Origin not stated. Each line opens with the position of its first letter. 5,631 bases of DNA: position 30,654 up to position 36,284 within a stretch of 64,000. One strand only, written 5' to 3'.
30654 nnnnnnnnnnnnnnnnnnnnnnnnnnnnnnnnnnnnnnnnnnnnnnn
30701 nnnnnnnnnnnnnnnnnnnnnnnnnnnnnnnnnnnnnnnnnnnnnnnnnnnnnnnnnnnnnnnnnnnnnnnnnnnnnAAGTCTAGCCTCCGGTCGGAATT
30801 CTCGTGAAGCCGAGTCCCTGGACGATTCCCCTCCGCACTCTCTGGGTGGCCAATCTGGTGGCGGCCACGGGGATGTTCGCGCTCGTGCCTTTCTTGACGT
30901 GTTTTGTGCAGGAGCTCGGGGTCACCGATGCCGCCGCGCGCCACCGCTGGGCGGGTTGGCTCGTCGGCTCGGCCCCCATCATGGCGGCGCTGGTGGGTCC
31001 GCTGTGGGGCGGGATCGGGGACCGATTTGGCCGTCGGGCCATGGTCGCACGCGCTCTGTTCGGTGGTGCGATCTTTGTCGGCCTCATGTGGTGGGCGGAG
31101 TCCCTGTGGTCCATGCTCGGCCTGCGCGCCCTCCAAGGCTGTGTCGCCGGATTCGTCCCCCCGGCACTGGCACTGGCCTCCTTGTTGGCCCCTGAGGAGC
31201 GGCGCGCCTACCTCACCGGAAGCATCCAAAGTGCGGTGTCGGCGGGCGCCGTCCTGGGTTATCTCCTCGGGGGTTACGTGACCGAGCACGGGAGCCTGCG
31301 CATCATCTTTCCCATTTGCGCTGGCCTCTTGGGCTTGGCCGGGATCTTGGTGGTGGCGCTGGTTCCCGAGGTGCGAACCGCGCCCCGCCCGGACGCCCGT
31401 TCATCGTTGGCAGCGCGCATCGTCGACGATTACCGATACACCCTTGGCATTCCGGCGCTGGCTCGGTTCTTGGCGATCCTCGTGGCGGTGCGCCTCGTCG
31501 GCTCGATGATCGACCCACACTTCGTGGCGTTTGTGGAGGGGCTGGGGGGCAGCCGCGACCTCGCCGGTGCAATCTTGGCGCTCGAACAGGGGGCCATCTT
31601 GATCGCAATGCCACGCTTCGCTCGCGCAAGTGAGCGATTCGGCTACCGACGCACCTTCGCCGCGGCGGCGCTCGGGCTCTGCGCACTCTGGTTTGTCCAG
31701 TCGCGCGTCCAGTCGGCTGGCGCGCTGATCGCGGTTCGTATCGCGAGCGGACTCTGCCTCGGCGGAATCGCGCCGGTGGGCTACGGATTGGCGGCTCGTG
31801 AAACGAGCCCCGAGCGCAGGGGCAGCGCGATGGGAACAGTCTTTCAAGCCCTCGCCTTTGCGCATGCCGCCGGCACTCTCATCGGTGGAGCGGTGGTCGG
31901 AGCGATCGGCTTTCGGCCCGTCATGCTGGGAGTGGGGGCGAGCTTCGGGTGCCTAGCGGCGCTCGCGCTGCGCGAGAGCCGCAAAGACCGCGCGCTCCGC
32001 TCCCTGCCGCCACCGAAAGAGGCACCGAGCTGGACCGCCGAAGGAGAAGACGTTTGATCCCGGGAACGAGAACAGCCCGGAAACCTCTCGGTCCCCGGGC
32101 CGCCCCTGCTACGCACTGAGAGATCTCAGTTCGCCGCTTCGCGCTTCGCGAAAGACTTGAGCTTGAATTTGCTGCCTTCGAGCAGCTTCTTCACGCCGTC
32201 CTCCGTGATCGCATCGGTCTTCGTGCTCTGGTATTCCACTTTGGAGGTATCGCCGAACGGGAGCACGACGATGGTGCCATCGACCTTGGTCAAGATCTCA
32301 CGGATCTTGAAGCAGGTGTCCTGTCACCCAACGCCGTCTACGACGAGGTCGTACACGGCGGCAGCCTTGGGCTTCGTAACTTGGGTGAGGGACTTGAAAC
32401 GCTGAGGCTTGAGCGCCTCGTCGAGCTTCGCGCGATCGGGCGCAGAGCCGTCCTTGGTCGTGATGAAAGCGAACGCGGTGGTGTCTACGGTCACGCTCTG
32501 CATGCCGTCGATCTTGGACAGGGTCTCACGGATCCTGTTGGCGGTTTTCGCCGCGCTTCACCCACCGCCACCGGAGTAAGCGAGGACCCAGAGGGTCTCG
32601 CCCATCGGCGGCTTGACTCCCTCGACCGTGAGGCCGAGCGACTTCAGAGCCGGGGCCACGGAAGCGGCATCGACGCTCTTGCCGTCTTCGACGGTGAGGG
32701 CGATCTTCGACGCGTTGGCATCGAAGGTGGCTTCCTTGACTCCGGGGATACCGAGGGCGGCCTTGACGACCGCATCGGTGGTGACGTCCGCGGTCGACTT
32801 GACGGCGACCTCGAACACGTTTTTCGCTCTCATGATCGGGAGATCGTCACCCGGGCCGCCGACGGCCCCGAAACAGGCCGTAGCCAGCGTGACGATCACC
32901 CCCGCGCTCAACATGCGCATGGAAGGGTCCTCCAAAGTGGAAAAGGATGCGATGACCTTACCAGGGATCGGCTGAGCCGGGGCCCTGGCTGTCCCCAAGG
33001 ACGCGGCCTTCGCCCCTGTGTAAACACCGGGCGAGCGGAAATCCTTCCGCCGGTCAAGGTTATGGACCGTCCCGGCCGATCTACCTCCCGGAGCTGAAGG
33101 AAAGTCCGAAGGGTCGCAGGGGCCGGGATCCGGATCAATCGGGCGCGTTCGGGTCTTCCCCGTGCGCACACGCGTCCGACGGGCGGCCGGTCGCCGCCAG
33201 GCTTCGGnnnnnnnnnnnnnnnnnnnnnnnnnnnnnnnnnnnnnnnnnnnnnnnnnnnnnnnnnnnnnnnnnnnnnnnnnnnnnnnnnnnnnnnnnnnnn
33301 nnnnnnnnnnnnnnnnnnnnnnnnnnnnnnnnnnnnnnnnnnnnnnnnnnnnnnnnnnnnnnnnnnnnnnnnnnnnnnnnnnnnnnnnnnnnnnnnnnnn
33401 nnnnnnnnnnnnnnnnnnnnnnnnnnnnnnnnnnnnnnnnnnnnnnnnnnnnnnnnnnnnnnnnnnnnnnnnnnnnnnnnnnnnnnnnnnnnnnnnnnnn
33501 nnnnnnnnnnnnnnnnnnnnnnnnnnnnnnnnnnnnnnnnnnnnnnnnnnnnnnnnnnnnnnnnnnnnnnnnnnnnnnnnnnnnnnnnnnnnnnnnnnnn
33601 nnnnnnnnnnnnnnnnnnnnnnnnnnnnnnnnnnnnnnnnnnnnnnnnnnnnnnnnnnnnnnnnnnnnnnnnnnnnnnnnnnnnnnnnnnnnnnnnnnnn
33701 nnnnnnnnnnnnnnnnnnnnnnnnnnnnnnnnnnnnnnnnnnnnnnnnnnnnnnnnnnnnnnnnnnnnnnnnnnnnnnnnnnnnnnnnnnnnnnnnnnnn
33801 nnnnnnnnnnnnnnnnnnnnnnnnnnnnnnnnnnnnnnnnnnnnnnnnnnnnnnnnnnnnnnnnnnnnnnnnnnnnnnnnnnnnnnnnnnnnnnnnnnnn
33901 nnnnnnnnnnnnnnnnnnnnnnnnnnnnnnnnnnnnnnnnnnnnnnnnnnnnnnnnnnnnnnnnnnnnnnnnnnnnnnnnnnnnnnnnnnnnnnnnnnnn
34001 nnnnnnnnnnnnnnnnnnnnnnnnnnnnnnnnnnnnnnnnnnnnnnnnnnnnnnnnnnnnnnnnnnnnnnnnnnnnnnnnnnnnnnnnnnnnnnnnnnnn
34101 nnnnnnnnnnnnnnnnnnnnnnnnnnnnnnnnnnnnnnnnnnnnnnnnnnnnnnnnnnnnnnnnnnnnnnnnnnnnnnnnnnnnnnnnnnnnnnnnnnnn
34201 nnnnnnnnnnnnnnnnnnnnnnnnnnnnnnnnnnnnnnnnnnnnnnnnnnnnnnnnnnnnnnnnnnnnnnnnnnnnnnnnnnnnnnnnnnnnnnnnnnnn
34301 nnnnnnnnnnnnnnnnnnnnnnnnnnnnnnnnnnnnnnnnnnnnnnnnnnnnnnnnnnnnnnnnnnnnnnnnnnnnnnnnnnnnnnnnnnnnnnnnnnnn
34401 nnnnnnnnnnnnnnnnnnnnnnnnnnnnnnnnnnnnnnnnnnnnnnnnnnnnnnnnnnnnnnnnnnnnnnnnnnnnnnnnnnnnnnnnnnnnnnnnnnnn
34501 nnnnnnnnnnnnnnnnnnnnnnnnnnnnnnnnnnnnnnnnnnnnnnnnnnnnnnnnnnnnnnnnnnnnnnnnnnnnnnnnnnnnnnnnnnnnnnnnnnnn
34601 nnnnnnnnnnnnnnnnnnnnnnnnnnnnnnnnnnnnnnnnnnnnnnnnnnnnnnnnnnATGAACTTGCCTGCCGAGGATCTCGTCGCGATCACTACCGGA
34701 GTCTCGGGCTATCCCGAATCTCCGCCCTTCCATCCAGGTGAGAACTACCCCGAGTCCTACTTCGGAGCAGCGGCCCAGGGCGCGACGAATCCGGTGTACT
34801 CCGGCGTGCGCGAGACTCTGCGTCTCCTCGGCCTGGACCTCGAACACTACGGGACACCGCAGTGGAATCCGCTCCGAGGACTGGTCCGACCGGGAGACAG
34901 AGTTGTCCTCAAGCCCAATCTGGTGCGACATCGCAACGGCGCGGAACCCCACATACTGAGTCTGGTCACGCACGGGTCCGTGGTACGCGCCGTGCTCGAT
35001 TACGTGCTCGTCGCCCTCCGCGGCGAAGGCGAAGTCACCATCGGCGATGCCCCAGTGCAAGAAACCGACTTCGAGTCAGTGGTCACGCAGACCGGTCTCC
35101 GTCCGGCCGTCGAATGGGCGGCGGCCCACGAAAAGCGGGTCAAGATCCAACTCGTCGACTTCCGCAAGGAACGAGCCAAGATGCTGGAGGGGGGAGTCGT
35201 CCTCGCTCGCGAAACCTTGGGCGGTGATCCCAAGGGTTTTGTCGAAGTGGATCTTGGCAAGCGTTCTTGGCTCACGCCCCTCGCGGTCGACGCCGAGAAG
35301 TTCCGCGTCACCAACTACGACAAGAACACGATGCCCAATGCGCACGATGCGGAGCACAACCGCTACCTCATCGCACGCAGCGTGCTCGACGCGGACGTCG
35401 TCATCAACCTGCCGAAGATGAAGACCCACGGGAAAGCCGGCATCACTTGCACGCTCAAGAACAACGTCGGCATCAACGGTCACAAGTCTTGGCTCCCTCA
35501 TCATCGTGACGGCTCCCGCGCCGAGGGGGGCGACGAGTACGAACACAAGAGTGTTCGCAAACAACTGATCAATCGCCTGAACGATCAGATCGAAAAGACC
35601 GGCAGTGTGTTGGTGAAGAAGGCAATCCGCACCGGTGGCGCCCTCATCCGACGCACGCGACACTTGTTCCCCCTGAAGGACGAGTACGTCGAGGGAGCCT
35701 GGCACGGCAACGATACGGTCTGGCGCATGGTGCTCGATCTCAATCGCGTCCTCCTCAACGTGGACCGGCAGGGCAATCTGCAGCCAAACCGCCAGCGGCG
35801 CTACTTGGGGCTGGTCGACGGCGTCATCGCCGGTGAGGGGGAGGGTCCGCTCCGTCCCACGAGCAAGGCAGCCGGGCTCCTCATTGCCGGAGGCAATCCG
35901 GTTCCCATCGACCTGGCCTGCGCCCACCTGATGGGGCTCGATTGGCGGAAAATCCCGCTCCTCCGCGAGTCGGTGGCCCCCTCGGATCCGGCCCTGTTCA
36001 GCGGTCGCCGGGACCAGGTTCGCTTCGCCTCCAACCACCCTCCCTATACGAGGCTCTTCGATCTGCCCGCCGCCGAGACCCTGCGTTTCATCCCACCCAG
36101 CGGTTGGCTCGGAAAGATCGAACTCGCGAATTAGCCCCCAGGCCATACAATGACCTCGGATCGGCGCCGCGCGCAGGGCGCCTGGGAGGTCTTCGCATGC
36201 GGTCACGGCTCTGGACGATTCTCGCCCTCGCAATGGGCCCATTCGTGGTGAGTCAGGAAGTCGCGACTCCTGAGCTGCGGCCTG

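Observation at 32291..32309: Perfect 7-bp hairpin with a CGUGA loop 14 nt downstream of the second in-frame UGA (SECIS-like)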

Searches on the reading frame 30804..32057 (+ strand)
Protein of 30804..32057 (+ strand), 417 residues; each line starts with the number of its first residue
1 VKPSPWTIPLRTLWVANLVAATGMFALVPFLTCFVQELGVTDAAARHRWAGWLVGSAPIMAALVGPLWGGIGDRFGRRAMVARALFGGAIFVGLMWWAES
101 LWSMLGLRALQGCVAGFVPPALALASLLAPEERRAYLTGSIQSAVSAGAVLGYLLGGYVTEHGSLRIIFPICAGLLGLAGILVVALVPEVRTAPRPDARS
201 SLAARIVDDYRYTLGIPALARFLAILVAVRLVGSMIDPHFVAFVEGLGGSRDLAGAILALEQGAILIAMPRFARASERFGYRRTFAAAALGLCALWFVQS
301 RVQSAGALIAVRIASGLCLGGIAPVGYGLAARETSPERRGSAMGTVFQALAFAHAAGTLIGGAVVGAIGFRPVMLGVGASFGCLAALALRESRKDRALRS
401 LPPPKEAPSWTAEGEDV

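Call 15: search_protein_families(library=pfam, proteins=[window:30804-32057:+], max_evalue=0.00001)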
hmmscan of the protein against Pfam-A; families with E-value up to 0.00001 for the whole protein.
window:30804-32057:+ (417 aa): 4 families
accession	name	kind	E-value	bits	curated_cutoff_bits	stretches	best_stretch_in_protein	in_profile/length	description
PF07690.21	MFS_1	-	1e-46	159.9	33.4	2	13-225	1-214/347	Major Facilitator Superfamily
PF12832.13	MFS_1_like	-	1.8e-11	44.2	25.2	1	26-366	17-363/373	MFS_1 like family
PF00083.30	Sugar_tr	-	6.1e-09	35.7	22.3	1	41-190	39-191/452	Sugar (and other) transporter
PF13347.12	MFS_2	-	1.1e-07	31.3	27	0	139-367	146-379/427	MFS/sugar transport protein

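Call 17: find_encoding_contigs(protein=window:30804-32057:+, flank=10000, max_places=6)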
Protein window:30804-32057:+ (417 aa): 1 contig read that carries it; 1 place shown.
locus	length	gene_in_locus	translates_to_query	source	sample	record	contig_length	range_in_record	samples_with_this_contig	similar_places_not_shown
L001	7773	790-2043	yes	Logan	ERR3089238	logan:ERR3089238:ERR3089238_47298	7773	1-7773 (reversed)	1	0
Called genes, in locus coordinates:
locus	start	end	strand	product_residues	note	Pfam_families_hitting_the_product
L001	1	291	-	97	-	?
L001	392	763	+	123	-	PF11009:BrxC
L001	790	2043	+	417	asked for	PF07690:MFS_1, PF13347:MFS_2 (faint), PF00083:Sugar_tr (weak), PF12832:MFS_1_like, PF07690:MFS_1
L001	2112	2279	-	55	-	-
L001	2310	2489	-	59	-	-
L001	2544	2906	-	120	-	-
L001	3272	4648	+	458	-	PF00501:AMP-binding (faint), PF27533:CapK_C (weak)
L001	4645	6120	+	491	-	PF04015:DUF362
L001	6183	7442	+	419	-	-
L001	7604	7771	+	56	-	?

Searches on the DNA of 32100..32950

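Call 62: search_rna_families(source=window, start=32100, end=32950, threshold=evalue, max_evalue=10, show_alignments=3)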
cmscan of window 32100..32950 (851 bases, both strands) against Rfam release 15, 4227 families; matches with E-value up to 10: 3.
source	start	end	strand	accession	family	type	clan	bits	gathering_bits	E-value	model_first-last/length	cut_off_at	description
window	32804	32907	-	RF02829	Scr4115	Gene; sRNA;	-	19.9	58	5.9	1-109/109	no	Streptomyces RNA 4115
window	32288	32382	+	RF02216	ZNFX1-AS1_2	Gene; lncRNA;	-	11.9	45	3.5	1-93/93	no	ZNFX1 antisense RNA 1 conserved region 2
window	32737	32874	-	RF01390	isrG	Gene; sRNA;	-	9.3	100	5.6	1-279/279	no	isrG Hfq binding RNA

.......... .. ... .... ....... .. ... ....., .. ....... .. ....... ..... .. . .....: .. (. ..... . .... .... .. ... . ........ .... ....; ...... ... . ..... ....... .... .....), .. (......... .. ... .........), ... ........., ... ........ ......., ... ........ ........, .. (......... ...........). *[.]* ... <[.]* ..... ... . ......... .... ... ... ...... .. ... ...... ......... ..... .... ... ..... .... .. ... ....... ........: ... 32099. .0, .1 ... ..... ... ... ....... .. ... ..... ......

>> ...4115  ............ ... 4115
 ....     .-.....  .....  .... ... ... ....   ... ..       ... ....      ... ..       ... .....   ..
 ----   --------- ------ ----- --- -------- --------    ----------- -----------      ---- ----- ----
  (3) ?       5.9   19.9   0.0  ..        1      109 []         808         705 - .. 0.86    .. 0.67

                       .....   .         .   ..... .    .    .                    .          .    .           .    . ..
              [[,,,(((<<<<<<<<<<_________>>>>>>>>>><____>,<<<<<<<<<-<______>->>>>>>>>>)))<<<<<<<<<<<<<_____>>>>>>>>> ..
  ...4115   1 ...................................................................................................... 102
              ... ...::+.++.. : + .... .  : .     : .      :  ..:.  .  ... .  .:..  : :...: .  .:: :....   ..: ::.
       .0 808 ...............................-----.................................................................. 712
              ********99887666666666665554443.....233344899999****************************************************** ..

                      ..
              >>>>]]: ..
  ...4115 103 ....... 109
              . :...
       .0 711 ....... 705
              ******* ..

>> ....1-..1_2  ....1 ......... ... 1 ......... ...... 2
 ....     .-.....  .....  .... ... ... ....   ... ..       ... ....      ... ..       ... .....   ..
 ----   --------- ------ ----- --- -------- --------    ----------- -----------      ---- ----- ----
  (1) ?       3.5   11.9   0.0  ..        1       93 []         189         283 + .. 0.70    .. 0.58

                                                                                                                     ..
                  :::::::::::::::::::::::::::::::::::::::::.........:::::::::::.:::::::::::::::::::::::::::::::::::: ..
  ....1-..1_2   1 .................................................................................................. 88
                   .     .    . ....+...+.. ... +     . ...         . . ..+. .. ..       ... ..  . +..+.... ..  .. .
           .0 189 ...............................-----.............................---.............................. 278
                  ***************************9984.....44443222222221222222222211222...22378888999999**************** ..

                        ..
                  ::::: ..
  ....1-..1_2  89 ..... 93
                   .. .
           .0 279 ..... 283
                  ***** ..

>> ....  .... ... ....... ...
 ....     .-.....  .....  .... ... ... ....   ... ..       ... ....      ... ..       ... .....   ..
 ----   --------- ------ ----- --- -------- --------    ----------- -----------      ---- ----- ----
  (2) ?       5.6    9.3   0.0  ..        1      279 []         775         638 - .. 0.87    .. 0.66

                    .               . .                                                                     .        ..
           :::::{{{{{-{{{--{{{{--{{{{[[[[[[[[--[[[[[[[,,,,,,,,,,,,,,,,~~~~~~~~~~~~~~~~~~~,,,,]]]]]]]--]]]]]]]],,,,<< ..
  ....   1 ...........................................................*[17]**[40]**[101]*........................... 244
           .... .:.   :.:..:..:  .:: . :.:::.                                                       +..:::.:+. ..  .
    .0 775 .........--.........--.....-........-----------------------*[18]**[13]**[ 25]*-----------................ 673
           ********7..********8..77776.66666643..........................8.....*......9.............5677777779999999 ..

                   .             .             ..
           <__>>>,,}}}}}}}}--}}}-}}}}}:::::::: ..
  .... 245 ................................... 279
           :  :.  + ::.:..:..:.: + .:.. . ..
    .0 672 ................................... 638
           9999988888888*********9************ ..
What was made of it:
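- On Rfam curated RNA families: In 32100-32950 at E up to 10 there were only three chance-level, unrelated hits (call 62).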

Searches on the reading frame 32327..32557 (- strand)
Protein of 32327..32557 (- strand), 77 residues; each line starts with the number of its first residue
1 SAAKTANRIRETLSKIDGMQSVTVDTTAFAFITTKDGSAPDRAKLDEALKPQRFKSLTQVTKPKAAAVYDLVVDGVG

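Call 42: find_related_loci(query=A3, collection=genome_contigs, flank=3000)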
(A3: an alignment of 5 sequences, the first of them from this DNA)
Query A3 (77 aa) in genome_contigs; peptide patterns used: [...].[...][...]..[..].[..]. (x = any residue, [..] = any of these).
38 stretches matched a pattern; 1 encode a relative of the query (tblastn E <= 1e-3); 1 distinct loci.
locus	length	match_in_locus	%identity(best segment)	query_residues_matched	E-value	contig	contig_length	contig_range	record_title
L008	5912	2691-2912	50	6-77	1e-20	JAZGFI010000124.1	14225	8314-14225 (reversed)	MAG: Planctomycetota bacterium isolate SCS4bin.42 SCS4bin.42_124, whole genome shotgun sequence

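Call 43: find_related_loci(query=A3, collection=metagenome_contigs, flank=2000)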
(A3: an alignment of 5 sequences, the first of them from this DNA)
Query A3 (77 aa) in metagenome_contigs; peptide patterns used: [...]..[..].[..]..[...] (x = any residue, [..] = any of these).
65 stretches matched a pattern, but none encodes a relative of the query by tblastn (E <= 1e-3).
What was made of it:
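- Tried and rejected: It gave nothing in metagenomes (call 43).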

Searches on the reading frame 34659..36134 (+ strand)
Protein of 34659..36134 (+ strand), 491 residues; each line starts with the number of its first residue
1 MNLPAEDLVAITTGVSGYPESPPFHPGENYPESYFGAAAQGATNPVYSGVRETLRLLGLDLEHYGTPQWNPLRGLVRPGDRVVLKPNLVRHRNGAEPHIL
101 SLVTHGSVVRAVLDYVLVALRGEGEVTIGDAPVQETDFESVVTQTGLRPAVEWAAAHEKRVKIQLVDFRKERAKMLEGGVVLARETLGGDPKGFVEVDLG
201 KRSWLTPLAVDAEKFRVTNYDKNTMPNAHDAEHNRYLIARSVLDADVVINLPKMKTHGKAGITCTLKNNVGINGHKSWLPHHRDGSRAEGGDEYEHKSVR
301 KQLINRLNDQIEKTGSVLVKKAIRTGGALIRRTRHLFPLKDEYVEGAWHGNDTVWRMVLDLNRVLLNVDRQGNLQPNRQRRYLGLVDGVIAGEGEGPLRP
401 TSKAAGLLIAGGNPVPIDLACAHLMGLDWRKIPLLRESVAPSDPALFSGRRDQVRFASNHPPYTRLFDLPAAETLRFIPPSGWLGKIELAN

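Call 15: search_protein_families(library=pfam, proteins=[window:34659-36134:+], max_evalue=0.00001)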
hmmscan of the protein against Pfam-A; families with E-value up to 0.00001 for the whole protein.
window:34659-36134:+ (491 aa): 1 family
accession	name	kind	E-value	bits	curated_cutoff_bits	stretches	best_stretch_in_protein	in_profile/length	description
PF04015.17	DUF362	-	9.1e-31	107.9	24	2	214-422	67-199/200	Domain of unknown function (DUF362)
